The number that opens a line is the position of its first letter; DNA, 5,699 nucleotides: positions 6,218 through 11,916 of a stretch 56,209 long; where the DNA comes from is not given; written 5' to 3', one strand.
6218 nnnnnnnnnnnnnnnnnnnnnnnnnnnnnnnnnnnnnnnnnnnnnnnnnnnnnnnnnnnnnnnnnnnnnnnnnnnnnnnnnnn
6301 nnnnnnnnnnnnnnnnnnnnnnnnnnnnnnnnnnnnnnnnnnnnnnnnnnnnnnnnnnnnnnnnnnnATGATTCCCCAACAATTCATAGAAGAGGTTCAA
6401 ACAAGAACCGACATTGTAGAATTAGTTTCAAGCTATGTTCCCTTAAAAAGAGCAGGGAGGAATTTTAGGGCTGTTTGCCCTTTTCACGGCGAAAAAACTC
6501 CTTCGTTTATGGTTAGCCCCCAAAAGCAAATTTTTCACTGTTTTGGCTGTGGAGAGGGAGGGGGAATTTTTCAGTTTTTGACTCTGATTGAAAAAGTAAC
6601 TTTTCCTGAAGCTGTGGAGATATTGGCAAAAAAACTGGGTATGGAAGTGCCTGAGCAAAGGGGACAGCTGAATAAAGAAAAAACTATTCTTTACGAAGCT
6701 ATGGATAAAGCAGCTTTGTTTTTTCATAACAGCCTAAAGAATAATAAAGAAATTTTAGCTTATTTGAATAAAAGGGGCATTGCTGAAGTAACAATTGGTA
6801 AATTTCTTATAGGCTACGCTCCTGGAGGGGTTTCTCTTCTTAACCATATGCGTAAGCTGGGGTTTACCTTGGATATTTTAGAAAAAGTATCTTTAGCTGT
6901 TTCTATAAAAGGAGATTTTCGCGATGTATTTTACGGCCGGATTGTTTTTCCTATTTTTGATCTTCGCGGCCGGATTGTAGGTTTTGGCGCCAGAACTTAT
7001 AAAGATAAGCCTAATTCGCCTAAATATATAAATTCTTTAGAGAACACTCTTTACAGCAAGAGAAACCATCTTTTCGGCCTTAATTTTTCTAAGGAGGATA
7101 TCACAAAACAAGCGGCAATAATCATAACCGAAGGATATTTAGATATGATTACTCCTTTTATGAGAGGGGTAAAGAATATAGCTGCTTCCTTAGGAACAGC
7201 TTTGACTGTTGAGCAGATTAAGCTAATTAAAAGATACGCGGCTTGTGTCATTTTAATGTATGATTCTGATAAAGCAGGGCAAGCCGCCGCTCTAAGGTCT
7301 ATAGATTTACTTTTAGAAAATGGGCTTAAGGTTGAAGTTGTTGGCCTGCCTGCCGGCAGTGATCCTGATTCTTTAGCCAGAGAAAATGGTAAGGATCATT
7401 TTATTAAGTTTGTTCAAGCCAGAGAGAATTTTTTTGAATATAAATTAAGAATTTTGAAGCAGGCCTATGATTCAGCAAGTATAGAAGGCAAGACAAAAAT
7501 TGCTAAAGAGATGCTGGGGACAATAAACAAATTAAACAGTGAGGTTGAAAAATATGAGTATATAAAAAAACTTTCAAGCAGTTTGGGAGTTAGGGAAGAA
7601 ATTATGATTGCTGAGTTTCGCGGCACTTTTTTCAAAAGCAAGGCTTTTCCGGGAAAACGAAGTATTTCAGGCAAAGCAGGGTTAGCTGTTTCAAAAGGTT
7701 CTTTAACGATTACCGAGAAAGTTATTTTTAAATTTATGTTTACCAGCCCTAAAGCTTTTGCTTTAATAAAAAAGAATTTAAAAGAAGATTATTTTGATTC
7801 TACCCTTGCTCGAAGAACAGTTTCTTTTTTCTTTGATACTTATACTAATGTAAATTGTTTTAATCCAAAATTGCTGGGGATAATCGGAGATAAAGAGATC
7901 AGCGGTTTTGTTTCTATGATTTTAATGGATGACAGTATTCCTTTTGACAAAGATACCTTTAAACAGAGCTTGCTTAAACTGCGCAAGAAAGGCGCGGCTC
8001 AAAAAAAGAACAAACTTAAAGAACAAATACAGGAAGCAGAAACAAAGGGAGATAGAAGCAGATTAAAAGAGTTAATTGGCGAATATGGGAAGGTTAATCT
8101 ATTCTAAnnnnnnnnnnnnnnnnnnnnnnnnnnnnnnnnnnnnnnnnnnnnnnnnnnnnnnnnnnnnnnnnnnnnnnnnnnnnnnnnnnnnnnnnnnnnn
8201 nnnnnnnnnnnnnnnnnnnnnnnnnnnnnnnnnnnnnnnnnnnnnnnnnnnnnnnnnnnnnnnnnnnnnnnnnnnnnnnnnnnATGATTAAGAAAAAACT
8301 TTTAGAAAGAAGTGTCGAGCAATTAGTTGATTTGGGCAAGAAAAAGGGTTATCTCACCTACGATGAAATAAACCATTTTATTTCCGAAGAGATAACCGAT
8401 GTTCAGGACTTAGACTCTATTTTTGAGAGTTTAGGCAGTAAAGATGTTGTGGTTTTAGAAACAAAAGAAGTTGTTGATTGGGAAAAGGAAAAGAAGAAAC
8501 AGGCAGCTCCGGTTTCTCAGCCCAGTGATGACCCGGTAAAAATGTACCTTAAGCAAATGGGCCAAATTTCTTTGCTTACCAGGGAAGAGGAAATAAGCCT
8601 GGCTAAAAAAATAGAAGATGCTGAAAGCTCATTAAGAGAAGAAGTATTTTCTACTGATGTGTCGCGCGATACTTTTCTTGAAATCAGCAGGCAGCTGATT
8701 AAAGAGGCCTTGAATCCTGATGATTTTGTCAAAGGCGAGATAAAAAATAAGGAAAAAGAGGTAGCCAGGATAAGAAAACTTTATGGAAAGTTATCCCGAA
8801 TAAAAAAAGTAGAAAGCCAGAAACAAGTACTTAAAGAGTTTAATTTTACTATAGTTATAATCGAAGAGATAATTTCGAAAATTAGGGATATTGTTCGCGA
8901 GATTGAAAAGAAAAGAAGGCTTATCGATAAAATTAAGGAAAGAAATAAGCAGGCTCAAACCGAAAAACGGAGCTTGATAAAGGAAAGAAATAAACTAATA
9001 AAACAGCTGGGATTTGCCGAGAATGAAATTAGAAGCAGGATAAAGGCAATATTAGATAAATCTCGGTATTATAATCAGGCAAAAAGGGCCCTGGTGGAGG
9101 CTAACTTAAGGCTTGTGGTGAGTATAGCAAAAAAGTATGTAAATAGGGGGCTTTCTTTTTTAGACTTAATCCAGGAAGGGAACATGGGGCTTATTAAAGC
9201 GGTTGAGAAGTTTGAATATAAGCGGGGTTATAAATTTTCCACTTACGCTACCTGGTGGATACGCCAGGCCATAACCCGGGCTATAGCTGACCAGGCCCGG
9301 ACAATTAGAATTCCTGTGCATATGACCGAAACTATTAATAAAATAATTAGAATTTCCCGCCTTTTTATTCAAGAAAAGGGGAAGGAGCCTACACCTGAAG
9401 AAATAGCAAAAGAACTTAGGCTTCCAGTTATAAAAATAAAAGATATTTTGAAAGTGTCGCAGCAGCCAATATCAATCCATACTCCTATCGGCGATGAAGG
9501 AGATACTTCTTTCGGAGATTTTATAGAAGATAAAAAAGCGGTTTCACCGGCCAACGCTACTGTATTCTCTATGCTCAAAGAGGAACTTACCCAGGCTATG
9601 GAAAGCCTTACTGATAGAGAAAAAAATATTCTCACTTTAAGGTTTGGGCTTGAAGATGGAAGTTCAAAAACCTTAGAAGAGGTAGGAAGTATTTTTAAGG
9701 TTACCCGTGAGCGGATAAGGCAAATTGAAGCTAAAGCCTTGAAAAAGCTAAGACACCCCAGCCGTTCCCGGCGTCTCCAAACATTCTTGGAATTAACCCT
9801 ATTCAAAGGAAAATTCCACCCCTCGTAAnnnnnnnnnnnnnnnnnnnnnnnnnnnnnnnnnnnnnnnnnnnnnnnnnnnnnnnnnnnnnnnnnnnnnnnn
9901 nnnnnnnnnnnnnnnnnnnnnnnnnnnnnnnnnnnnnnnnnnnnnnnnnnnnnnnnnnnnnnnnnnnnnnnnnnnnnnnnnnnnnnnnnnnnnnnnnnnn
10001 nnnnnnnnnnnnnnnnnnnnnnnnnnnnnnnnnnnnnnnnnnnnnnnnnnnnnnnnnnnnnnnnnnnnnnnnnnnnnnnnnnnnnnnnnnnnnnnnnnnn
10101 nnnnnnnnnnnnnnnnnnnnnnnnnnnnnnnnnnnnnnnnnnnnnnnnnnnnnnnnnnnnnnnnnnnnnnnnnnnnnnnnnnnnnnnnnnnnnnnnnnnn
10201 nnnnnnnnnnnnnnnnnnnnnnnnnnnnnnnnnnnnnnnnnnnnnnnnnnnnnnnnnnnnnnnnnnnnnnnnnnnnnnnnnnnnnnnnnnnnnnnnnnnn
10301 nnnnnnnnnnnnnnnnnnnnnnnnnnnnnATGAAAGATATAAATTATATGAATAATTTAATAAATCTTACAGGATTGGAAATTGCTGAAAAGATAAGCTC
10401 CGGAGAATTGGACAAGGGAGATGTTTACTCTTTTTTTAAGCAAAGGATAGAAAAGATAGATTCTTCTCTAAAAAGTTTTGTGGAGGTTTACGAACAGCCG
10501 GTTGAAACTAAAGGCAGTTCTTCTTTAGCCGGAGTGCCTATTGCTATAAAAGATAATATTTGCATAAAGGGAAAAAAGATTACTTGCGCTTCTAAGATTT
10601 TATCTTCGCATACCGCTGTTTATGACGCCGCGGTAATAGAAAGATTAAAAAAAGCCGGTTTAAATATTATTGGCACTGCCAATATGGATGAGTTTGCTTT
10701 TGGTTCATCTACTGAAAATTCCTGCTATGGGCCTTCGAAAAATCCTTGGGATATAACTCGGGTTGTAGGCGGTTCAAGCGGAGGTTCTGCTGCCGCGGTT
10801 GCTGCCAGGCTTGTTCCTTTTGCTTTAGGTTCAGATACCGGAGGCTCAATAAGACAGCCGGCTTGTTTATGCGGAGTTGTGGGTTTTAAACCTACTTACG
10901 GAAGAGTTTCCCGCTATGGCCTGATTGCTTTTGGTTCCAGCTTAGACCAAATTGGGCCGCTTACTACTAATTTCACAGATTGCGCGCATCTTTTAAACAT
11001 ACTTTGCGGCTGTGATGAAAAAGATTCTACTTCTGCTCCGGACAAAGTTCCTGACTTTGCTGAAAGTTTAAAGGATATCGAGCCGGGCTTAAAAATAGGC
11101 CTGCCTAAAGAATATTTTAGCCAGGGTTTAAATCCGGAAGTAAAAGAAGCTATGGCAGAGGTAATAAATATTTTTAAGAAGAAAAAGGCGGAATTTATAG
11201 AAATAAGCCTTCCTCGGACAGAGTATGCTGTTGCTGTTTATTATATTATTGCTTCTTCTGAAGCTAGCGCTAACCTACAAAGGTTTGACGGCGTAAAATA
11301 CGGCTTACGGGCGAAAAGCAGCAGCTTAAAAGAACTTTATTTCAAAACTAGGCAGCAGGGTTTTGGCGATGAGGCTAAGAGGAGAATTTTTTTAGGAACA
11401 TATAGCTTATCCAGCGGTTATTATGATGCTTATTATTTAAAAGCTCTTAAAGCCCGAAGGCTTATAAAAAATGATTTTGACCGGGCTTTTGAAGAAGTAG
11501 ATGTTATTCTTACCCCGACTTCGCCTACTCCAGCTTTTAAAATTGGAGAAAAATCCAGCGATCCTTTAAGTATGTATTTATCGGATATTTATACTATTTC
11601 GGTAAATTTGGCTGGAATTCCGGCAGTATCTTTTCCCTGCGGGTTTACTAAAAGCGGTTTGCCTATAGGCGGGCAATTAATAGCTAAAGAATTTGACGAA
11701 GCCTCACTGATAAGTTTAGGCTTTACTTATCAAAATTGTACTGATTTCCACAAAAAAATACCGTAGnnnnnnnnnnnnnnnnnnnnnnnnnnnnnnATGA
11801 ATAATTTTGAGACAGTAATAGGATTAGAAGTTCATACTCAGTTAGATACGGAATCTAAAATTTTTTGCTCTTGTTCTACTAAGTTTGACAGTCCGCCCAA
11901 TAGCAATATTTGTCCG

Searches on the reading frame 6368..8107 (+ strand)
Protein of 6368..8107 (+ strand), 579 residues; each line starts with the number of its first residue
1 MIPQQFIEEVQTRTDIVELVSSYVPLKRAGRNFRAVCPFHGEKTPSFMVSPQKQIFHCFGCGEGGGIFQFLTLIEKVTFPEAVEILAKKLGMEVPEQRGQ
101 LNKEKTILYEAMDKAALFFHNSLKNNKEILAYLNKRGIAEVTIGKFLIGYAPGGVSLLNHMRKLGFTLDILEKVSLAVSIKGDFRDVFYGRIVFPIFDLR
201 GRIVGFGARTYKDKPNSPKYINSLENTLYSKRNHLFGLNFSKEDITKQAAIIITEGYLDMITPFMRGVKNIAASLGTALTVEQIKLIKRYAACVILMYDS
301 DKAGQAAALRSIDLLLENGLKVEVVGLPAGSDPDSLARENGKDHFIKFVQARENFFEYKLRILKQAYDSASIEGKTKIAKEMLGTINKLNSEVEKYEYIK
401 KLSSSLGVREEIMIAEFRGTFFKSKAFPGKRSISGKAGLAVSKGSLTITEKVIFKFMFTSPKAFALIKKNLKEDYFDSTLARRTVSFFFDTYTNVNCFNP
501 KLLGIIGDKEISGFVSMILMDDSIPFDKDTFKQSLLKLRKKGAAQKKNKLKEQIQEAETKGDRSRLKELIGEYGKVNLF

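Call 75: search_protein_families(library=pfam, proteins=[window:6368-8107:+], max_evalue=0.00001)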
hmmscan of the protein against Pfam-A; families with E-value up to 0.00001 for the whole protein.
window:6368-8107:+ (579 aa): 7 families
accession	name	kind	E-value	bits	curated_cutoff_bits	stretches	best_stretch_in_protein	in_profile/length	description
PF01807.25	Zn_ribbon_DnaG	-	8.4e-37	125.4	24.9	1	3-97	2-96/98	CHC2 zinc finger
PF08275.17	DNAG_N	-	1.7e-30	106.2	26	1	118-240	1-126/128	DNA primase catalytic core, N-terminal domain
PF13155.12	Toprim_2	-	2.4e-19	69.9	22.1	1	252-335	1-86/88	Toprim-like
PF13662.12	Toprim_4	-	3.3e-16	59.7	25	1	250-325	2-84/85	Toprim domain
PF10410.14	DnaB_bind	-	9.8e-12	45.4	20.6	1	356-411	1-56/56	DnaB-helicase binding domain of primase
PF01751.28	Toprim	-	1e-09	38.9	23.1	1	251-324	2-93/96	Toprim domain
PF13362.12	Toprim_3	-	2.4e-07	31.5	27.2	1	251-343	2-95/95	Toprim domain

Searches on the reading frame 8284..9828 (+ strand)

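Call 75: search_protein_families(library=pfam, proteins=[window:8284-9828:+], max_evalue=0.00001)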
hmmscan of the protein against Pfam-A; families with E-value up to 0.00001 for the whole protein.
window:8284-9828:+ (514 aa): 5 families
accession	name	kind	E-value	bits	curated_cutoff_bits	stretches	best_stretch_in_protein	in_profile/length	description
PF04539.22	Sigma70_r3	-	3.5e-25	88.3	25.3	1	349-425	1-77/78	Sigma-70 region 3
PF04542.20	Sigma70_r2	-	2.1e-24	85.5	24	1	270-340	1-71/71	Sigma-70 region 2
PF04545.22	Sigma70_r4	-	1.5e-18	66.5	24.1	1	438-491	1-50/50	Sigma-70, region 4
PF00140.25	Sigma70_r1_2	-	9e-14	51.6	22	1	83-112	1-30/34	Sigma-70 factor, region 1.2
PF03979.19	Sigma70_r1_1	-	2.6e-13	50.2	22.5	1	9-79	5-72/81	Sigma-70 factor, region 1.1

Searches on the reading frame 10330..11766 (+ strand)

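Call 75: search_protein_families(library=pfam, proteins=[window:10330-11766:+], max_evalue=0.00001)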
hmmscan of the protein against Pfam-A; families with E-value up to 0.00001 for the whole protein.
window:10330-11766:+ (478 aa): 1 family
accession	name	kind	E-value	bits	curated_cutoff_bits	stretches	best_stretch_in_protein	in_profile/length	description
PF01425.27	Amidase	-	2e-149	498.9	27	1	37-460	7-444/445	Amidase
